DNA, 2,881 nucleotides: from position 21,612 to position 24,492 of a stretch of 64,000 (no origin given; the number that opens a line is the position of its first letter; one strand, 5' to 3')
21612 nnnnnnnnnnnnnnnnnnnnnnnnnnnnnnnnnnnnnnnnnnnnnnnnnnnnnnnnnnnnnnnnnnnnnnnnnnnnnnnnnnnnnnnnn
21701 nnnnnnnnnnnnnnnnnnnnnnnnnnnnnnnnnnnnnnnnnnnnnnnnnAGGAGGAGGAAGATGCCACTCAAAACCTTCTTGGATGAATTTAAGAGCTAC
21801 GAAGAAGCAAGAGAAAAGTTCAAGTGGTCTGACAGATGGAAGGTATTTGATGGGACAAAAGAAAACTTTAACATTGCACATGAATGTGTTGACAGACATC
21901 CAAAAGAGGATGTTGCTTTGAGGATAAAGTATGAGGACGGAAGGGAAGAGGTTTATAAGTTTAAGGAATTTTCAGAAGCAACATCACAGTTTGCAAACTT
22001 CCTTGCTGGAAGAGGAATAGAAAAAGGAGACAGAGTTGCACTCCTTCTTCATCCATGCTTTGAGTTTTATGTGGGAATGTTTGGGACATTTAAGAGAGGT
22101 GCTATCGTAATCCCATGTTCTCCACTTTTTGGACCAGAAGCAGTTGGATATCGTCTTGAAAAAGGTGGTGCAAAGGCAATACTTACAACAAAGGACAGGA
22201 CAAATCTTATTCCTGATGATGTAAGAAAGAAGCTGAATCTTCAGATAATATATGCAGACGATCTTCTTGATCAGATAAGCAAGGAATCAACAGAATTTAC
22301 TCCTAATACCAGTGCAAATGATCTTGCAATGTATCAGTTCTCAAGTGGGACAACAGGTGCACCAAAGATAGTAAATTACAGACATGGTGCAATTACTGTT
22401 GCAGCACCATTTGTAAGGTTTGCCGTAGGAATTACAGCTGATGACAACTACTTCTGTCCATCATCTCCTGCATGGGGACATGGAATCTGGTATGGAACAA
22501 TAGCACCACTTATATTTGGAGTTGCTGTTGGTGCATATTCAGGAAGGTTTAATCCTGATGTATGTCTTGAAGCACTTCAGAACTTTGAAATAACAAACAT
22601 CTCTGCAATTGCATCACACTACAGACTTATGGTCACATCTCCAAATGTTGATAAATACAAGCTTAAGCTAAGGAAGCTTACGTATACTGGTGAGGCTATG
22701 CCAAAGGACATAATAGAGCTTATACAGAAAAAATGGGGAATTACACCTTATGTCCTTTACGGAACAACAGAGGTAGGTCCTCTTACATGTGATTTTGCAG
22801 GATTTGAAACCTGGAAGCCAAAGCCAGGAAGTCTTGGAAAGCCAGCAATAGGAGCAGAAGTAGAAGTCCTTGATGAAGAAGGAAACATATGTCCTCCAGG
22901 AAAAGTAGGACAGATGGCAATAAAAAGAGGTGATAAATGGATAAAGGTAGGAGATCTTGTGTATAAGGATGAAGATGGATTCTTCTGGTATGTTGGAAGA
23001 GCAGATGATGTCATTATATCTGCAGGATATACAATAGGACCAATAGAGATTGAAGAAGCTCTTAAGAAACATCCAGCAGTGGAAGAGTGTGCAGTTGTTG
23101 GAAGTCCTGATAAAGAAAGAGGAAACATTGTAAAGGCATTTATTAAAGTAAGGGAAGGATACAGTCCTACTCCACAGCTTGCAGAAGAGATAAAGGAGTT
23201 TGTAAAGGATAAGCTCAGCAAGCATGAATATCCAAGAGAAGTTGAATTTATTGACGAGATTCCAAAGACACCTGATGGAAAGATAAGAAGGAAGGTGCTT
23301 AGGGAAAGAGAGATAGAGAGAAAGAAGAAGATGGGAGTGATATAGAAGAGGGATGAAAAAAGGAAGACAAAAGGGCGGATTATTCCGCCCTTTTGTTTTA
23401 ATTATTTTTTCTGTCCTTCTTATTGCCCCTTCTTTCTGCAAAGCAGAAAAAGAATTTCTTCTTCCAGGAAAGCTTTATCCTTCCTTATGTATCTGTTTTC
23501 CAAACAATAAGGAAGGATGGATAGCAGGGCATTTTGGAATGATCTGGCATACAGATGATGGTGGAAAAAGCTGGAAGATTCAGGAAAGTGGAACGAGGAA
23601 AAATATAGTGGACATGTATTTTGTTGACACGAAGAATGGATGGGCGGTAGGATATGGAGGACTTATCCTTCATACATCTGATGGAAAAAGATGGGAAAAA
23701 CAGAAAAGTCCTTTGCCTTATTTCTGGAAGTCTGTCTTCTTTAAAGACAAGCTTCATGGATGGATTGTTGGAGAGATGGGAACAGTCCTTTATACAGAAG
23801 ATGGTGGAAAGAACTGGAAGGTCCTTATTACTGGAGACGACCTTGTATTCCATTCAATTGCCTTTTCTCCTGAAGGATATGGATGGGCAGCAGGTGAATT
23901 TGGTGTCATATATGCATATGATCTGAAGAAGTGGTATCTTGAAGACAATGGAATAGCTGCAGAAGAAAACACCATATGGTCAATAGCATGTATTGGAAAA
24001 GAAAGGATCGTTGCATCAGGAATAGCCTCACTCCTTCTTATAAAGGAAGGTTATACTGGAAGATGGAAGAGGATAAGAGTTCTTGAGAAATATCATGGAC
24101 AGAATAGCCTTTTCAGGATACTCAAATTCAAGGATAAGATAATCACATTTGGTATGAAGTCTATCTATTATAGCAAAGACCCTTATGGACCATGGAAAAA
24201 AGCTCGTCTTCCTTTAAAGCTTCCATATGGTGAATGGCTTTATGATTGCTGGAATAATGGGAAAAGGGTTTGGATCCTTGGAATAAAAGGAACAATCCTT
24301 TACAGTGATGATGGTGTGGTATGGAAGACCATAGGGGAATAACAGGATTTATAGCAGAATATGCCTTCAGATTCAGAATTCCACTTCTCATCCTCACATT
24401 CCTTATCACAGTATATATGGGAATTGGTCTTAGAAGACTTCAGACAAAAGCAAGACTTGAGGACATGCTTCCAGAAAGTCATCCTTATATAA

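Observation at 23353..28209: Ycf48-like propeller + RND/MMPL transporter wedged into the CoA-ester cluster and followed by a second hotdog paralogue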

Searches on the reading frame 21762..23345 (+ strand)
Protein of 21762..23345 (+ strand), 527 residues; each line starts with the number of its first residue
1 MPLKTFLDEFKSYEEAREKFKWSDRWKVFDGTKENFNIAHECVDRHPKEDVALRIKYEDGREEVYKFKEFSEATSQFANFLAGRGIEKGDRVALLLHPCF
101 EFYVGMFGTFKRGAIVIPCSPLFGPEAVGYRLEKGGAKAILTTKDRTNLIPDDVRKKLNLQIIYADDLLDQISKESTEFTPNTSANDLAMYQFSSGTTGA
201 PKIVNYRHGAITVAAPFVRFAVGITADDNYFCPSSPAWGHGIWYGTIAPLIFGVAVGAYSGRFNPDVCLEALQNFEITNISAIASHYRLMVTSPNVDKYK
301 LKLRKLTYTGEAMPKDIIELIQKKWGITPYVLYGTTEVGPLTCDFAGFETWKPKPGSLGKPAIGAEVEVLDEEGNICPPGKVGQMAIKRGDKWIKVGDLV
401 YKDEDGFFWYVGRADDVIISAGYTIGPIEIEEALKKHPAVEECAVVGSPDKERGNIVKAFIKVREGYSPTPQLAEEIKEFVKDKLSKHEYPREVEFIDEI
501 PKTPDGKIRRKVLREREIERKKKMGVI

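Call 3: search_protein_families(library=pfam, proteins=[window:21762-23345:+], max_evalue=0.01)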
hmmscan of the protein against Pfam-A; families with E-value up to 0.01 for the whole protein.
window:21762-23345:+ (527 aa): 3 families
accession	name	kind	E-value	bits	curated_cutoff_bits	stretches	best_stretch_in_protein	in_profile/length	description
PF00501.34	AMP-binding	-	1.7e-61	208.6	29.9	1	43-388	5-375/384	AMP-binding enzyme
PF13193.12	AMP-binding_C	-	4.9e-23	82.3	24.5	1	429-507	1-76/76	AMP-binding enzyme C-terminal domain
PF23562.2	AMP-binding_C_3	-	0.0052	17.6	20.8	1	415-482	2-68/124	AMP-binding enzyme C-terminal domain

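Call 4: search_protein_families(library=ncbifam, proteins=[window:21762-23345:+], max_evalue=0.01)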
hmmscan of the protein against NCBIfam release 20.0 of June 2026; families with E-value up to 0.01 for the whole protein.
window:21762-23345:+ (527 aa): 109 families (the best 25 are shown)
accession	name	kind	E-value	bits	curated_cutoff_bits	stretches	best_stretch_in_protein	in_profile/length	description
NF003313.0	PRK04319.1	equivalog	2.2e-110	369.6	729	2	9-390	15-414/574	acetate--CoA ligase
NF047394.1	AcylCoAsynMbcS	equivalog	1.1e-105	354.2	850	2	34-389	10-372/525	acyl-CoA synthetase MbcS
NF004837.0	PRK06187.1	subfamily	7e-80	268.8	476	2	391-522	399-527/531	long-chain-fatty-acid--CoA ligase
TIGR02262.1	benz_CoA_lig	subfamily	1.1e-64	219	375.25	1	34-515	1-507/508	benzoate-CoA ligase family protein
NF006181.0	PRK08314.1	subfamily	1.1e-61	208.8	705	3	390-523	428-560/563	long-chain-fatty-acid--CoA ligase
NF006182.0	PRK08316.1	subfamily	3.3e-60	204.1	663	2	61-387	33-372/523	fatty acyl-CoA synthetase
TIGR02188.1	Ac_CoA_lig_AcsA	equivalog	1.2e-58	198.9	724.95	3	396-516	483-604/629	acetate--CoA ligase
NF001208.0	PRK00174.1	subfamily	1.3e-57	195.5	657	3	396-516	499-619/649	acetate--CoA ligase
NF009233.0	PRK12583.1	subfamily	3.2e-56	190.9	832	3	391-521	427-554/558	fatty acid CoA ligase family protein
NF005714.0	PRK07529.1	subfamily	6.7e-55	186.6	632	3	390-521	451-580/640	acyl-CoA synthetase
NF005676.0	PRK07470.1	equivalog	2.2e-53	181.7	774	1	62-520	43-532/544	acyl-CoA synthetase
NF004822.0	PRK06178.1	equivalog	6.9e-53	180.1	782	2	167-516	193-566/571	acyl-CoA synthetase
NF004758.0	PRK06087.1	equivalog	8.3e-53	179.6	736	2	54-386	40-386/548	medium-chain fatty-acid--CoA ligase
NF009071.0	PRK12406.1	subfamily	1.9e-52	178.4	701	3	388-520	377-505/510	acyl-CoA synthetase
NF005307.0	PRK06839.1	equivalog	2e-52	178.5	748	1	61-515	24-491/496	o-succinylbenzoate--CoA ligase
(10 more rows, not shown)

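Call 98: search_solved_structures(query=window:21762-23345:+, max_evalue=1e-40)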
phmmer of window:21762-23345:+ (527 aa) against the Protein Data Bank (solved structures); distinct sequences matched with E-value up to 1e-40: 14.
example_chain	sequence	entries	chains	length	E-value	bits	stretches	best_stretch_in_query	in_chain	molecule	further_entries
9g79_B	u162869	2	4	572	1.9e-83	283.9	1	10-394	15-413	Acetyl-coenzyme A synthetase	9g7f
5u2a_A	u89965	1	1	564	5.6e-78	265.9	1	13-523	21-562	AMP-dependent synthetase and ligase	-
3etc_A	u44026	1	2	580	1.6e-73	251.2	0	391-517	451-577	AMP-binding protein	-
8biq_D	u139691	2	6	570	4.3e-68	233.3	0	393-523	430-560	4-hydroxybutyrate--CoA ligase 1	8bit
2vze_A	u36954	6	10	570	2.4e-67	230.8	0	386-519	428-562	ACYL-COENZYME A SYNTHETASE ACSM2A, MITOCHONDRIAL | Acyl-coenzyme A synthetase ACSM2A, mitochondrial precursor | Acyl-coenzyme A synthetase ACSM2A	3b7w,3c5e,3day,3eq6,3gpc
2wd9_A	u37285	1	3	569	2.4e-67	230.7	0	386-519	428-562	ACYL-COENZYME A SYNTHETASE ACSM2A, MITOCHONDRIAL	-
2v7b_A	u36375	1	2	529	3.8e-48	167.4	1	67-515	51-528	BENZOATE-COENZYME A LIGASE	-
4wv3_A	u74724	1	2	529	8.5e-46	159.7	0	392-515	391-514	Anthranilate-CoA ligase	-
6mfy_A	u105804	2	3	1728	7.4e-45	156.5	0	61-388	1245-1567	Linear gramicidin synthase subunit A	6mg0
9be4_A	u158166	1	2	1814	8.4e-45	156.4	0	61-388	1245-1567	Linear gramicidin synthase subunit A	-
9be3_A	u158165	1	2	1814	8.4e-45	156.4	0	61-388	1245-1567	Linear gramicidin synthase subunit A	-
6mfz_A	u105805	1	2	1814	8.4e-45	156.4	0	61-388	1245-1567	Linear gramicidin synthase subunit A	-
9meh_A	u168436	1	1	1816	8.5e-45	156.4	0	61-388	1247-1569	Linear gramicidin synthase subunit A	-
8rpk_A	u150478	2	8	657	2.1e-44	155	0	163-518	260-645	Acetate--CoA ligase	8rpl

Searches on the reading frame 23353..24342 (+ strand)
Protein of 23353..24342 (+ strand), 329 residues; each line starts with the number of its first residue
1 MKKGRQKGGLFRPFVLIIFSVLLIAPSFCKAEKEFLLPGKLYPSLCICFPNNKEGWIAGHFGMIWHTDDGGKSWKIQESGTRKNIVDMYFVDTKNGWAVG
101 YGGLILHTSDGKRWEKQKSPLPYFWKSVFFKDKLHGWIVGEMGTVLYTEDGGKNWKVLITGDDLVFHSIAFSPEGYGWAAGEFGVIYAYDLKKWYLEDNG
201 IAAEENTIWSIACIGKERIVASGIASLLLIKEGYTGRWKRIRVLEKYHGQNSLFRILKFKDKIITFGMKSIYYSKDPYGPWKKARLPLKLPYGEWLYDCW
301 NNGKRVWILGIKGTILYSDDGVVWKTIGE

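Call 3: search_protein_families(library=pfam, proteins=[window:23353-24342:+], max_evalue=0.01)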
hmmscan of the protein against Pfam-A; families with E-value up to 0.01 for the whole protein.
window:23353-24342:+ (329 aa): 2 families
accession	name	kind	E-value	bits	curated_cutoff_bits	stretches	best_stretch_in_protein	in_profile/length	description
PF14870.12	PSII_BNR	-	2.6e-20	73.3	27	3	73-158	8-97/303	Photosynthesis system II assembly factor YCF48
PF15902.12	Sortilin-Vps10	-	0.00035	19.9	33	1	63-158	2-112/446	Sortilin, neurotensin receptor 3,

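Call 4: search_protein_families(library=ncbifam, proteins=[window:23353-24342:+], max_evalue=0.01)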
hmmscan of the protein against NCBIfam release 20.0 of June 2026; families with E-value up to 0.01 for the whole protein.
window:23353-24342:+ (329 aa): 2 families
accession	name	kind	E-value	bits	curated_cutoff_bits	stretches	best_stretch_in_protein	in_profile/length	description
NF010237.0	PRK13684.1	equivalog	1.3e-21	77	326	2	74-159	37-125/334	photosynthesis system II assembly factor Ycf48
NF045728.1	glycosyl_F510_1955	equivalog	0.00024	20.4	175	1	64-171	117-226/246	F510_1955 family glycosylhydrolase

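Call 63: search_solved_structures(query=window:23353-24342:+, max_evalue=0.01)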
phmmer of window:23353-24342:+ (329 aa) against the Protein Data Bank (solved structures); distinct sequences matched with E-value up to 0.01: 7.
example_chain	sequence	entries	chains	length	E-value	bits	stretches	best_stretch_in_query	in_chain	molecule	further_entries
5ojr_A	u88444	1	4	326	1.3e-21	80.2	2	73-158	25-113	Ycf48-like protein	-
2xbg_A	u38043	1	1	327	1.6e-21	79.9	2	74-158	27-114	YCF48-LIKE PROTEIN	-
5oj5_A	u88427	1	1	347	1.9e-21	79.6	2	74-158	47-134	Ycf48-like protein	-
5ojp_A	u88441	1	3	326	2.6e-21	79.2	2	74-158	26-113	Ycf48-like protein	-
8am5_S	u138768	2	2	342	1.1e-15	60.7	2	52-187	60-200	Photosystem II assembly lipoprotein Ycf48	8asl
5oj3_A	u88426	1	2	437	3.2e-14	55.9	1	71-161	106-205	Photosystem II stability/assembly factor HCF136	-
9ya3_H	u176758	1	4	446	0.0086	18.3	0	82-195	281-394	TLAP2 (thioredoxin-like associated protein), TGME49_232130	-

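Call 89: find_encoding_contigs(protein=window:23353-24342:+, flank=3000, max_places=10)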
Protein window:23353-24342:+ (329 aa): 8 contigs read that carry it; 5 places shown.
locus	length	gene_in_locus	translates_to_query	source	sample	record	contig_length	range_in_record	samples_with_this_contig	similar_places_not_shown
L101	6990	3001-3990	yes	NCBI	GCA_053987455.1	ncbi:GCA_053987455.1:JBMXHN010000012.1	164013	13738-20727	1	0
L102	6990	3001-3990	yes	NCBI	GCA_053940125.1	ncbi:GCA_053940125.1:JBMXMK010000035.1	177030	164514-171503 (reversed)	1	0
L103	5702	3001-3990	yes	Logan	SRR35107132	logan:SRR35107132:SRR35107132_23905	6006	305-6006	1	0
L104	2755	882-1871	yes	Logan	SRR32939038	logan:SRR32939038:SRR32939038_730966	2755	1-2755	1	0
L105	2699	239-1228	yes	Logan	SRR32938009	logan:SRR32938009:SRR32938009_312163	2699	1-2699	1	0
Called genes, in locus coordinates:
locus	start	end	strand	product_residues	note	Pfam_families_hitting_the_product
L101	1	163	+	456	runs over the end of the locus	PF02515:CoA_transf_3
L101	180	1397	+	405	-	PF01575:MaoC_dehydratas (weak), PF13452:FAS1_DH_region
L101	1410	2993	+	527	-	PF00501:AMP-binding, PF13193:AMP-binding_C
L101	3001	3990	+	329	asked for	PF25852:DUF6242_C (faint), PF14870:PSII_BNR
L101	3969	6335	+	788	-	PF03176:MMPL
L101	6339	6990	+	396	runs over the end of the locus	PF01575:MaoC_dehydratas (faint), PF13452:FAS1_DH_region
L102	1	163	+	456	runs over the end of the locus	PF02515:CoA_transf_3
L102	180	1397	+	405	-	PF01575:MaoC_dehydratas (weak), PF13452:FAS1_DH_region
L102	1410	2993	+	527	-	PF00501:AMP-binding, PF13193:AMP-binding_C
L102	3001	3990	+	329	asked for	PF25852:DUF6242_C (faint), PF14870:PSII_BNR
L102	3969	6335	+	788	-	PF03176:MMPL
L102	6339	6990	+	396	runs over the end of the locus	PF01575:MaoC_dehydratas (faint), PF13452:FAS1_DH_region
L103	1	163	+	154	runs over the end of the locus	?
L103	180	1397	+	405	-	PF01575:MaoC_dehydratas (weak), PF13452:FAS1_DH_region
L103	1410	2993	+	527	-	PF00501:AMP-binding, PF13193:AMP-binding_C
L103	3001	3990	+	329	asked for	PF25852:DUF6242_C (faint), PF14870:PSII_BNR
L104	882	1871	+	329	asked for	PF25852:DUF6242_C (faint), PF14870:PSII_BNR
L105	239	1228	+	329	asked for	PF25852:DUF6242_C (faint), PF14870:PSII_BNR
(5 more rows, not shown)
